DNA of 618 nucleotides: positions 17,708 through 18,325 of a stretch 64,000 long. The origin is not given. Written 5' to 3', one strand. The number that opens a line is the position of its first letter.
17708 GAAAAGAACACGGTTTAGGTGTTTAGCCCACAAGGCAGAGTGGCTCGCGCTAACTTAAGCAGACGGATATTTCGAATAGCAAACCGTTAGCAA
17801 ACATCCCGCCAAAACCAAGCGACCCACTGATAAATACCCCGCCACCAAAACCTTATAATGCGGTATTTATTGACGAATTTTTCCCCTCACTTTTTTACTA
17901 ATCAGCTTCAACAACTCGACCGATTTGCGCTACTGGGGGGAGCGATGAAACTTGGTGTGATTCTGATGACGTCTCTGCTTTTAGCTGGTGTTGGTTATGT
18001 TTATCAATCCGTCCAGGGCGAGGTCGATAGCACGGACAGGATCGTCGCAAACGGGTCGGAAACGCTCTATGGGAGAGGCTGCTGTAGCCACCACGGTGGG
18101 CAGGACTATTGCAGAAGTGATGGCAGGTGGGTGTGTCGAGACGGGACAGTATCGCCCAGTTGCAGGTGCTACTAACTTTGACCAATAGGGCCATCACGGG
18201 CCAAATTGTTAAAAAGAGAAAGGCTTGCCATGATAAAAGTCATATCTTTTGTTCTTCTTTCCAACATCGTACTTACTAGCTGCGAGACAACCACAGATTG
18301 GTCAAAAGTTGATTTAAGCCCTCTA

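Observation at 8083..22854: ~14.6-kb integrated element at the initiator tRNA-Met gene, bounded by 154-bp direct repeats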

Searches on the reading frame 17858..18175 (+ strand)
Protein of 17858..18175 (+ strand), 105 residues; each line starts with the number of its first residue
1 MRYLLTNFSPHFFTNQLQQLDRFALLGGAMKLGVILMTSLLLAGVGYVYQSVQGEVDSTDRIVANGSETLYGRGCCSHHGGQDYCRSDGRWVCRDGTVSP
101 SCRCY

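Call 9: search_protein_families(library=pfam, max_evalue=0.01, proteins=[window:17858-18175:+])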
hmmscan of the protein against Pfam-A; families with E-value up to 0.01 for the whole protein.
window:17858-18175:+ (105 aa): 0 families

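Call 28: search_protein_families(library=phrogs, max_evalue=0.001, proteins=[window:17858-18175:+])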
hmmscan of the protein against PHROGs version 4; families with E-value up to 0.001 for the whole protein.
window:17858-18175:+ (105 aa): 1 family
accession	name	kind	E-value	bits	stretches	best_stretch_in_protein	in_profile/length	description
phrog_6000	-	unknown function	0.00051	20.8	1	67-101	17-51/56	-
